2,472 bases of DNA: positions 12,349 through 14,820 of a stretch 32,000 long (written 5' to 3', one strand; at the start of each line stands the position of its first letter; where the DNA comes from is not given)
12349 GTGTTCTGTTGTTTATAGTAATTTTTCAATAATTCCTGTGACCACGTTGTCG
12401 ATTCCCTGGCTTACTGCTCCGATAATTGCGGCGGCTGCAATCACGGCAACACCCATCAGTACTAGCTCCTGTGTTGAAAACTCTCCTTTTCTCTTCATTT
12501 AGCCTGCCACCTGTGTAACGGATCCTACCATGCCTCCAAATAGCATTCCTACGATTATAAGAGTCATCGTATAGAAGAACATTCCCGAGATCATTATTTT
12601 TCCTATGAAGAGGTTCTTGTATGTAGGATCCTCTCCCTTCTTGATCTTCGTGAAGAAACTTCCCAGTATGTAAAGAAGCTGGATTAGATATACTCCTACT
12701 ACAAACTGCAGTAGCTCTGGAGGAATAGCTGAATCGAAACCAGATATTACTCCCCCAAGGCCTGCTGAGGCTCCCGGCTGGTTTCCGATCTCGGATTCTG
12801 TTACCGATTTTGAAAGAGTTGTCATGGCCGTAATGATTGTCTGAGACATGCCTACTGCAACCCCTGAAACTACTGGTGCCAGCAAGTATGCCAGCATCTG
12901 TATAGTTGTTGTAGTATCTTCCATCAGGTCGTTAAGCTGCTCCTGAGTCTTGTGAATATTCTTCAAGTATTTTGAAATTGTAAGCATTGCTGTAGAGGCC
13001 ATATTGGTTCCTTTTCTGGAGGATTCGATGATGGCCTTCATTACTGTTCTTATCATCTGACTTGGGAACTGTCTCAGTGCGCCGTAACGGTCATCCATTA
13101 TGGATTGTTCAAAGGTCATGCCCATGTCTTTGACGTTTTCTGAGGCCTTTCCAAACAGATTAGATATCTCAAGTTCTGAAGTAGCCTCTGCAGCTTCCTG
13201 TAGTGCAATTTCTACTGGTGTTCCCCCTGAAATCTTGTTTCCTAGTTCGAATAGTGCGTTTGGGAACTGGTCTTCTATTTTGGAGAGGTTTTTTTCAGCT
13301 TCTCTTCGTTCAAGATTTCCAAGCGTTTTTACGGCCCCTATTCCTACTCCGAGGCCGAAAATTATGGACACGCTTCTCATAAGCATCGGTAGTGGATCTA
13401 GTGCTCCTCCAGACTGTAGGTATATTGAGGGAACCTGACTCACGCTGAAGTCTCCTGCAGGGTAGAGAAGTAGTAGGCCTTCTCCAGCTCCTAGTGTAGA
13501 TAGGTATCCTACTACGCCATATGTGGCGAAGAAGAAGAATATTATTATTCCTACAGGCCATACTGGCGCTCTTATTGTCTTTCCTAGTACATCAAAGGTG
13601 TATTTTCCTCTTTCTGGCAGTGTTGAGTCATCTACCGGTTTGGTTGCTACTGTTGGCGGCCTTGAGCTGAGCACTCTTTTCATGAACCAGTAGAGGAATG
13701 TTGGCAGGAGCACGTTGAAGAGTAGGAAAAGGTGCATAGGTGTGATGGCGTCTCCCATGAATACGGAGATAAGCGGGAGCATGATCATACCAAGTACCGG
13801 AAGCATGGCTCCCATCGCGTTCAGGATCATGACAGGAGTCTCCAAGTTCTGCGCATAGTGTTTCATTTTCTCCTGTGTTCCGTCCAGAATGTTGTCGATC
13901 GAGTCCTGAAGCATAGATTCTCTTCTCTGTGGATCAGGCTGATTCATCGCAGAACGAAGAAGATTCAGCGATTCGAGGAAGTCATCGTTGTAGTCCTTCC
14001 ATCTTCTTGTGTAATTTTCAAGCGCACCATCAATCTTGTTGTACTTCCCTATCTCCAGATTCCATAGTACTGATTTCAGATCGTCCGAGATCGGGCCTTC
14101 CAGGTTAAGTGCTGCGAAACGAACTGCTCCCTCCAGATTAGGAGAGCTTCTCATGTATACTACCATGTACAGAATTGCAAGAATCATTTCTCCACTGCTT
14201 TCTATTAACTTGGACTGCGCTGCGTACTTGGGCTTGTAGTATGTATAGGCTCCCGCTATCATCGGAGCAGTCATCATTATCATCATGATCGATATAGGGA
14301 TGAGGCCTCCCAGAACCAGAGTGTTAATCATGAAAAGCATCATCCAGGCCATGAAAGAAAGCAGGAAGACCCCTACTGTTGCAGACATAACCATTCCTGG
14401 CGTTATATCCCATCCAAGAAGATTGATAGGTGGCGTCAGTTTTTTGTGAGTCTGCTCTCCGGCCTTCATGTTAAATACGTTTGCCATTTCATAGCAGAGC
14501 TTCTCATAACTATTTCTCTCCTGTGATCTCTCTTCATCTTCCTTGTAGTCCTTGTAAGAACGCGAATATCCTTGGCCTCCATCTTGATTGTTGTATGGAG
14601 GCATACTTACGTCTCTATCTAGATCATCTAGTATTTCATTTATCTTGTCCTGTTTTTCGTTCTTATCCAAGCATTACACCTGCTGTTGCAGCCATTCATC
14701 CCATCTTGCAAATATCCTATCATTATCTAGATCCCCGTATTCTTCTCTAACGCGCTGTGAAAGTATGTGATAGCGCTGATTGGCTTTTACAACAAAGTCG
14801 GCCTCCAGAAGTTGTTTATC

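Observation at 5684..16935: Non-archaellum type IV filament locus with an unusually large pilin complement (13 genes) and no peptidase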

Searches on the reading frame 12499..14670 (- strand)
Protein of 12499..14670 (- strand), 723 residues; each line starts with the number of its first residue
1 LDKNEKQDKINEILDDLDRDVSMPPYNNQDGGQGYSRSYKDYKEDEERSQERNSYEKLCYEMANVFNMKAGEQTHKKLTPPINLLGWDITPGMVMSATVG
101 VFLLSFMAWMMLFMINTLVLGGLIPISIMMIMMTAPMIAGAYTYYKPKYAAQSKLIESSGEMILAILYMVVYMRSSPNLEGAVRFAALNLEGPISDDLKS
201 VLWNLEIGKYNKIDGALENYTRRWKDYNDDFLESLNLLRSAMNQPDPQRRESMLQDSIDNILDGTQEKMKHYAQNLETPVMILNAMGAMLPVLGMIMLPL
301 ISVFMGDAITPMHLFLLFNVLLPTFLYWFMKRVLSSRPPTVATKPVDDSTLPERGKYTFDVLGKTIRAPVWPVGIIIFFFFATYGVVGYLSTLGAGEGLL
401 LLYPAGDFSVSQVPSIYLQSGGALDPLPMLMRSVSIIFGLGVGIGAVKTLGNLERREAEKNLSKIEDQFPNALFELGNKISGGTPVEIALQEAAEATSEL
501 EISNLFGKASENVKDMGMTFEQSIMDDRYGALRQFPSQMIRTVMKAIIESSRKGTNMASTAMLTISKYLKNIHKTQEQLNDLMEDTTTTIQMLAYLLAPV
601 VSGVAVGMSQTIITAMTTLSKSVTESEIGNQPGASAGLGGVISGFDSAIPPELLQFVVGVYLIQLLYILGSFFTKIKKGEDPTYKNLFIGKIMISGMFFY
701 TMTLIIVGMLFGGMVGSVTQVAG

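Call 3: search_protein_families(library=pfam, proteins=[window:12499-14670:-], max_evalue=0.1)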
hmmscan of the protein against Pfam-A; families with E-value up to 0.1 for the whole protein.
window:12499-14670:- (723 aa): 3 families
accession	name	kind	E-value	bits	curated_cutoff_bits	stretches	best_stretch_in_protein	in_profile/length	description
PF00482.28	T2SSF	-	1.8e-05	25.2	25.2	2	476-583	5-102/125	Type II secretion system (T2SS), protein F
PF20990.2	DUF2207_C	-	0.00031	21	33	0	218-334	64-188/247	Predicted membrane protein (DUF2207) C-terminal domain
PF20572.3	DUF6781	-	0.00065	20.1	27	1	488-612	95-211/213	Family of unknown function (DUF6781)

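Call 24: search_protein_families(library=ncbifam, proteins=[window:12499-14670:-], max_evalue=0.1)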
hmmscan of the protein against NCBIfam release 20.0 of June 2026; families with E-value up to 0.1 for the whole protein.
window:12499-14670:- (723 aa): 0 families
